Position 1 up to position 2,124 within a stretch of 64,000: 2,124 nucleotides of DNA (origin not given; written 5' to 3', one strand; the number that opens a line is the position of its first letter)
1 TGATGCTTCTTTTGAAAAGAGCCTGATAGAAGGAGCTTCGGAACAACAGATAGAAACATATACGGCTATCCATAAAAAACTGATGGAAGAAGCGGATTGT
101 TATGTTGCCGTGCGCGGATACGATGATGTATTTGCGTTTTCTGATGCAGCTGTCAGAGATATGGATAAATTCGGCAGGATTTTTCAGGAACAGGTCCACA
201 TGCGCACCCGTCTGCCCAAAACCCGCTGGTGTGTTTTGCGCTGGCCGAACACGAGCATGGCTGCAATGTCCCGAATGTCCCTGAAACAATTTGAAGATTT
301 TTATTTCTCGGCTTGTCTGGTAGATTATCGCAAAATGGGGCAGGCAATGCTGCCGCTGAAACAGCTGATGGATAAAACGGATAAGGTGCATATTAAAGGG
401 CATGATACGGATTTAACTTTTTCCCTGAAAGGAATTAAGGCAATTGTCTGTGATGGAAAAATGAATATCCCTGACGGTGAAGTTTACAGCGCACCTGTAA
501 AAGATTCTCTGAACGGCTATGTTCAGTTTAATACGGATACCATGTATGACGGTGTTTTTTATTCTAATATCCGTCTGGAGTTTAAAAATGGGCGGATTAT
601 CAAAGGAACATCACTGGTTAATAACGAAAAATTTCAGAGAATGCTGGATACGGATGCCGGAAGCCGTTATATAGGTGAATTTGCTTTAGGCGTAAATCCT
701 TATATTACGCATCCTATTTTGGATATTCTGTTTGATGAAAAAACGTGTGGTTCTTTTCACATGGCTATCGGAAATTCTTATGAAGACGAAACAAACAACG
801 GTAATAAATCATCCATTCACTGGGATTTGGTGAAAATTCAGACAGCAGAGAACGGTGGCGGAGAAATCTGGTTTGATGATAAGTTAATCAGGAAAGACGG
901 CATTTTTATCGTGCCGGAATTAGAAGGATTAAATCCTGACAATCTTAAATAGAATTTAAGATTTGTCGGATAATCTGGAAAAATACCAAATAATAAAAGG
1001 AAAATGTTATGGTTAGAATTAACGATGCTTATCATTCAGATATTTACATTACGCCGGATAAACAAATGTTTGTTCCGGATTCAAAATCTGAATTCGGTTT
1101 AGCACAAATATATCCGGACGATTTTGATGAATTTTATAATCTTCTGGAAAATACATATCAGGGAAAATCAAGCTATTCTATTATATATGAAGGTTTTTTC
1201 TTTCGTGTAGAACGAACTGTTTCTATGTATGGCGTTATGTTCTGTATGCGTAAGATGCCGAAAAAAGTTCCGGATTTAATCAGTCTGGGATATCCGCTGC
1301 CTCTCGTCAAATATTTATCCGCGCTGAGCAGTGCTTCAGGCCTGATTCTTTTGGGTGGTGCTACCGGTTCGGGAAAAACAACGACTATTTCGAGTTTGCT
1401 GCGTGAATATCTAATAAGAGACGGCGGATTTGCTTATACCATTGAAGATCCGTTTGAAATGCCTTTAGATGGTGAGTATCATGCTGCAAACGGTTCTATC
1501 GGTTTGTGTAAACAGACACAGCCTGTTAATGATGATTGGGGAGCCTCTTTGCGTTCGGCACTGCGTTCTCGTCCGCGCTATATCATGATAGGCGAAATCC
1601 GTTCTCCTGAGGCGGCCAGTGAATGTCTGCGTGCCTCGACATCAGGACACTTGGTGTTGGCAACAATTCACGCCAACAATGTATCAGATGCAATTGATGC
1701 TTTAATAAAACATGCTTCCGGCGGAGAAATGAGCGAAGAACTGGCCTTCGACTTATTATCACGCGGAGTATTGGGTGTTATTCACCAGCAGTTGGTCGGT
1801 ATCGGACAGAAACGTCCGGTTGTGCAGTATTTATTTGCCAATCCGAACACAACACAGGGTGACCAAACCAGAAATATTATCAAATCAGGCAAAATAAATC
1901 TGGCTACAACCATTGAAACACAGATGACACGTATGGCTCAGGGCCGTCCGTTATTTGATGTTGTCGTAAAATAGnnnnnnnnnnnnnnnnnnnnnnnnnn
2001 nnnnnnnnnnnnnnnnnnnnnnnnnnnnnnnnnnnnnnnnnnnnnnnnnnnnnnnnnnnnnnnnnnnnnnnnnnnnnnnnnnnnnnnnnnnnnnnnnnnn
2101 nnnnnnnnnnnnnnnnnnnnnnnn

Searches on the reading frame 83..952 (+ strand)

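Call 8: search_protein_families(library=pfam, proteins=[window:83-952:+], max_evalue=0.001)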
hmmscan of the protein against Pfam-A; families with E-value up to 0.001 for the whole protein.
window:83-952:+ (289 aa): 1 family
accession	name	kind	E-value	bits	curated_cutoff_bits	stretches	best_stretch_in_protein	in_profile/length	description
PF02073.20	Peptidase_M29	-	3.4e-41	141.9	27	1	20-250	107-381/406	Thermophilic metalloprotease (M29)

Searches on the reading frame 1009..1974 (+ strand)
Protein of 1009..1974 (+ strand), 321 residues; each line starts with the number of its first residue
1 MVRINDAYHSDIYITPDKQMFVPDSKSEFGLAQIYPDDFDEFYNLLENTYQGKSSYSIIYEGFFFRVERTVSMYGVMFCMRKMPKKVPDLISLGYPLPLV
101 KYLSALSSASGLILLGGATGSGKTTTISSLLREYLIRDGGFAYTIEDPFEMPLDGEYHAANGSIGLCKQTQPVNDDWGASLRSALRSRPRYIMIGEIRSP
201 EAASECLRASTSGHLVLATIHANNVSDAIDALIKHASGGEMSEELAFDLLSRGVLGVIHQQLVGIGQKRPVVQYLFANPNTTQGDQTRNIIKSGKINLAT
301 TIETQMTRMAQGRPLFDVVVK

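Call 8: search_protein_families(library=pfam, proteins=[window:1009-1974:+], max_evalue=0.001)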
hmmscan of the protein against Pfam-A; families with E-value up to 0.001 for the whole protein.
window:1009-1974:+ (321 aa): 2 families
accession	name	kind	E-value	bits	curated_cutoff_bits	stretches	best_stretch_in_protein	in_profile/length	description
PF00437.27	T2SSE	-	4.3e-32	111.6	24.9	1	65-264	94-279/370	Type II/IV secretion system protein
PF13191.12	AAA_16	-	7.7e-05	23.7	32.6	1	102-217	15-136/167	AAA ATPase domain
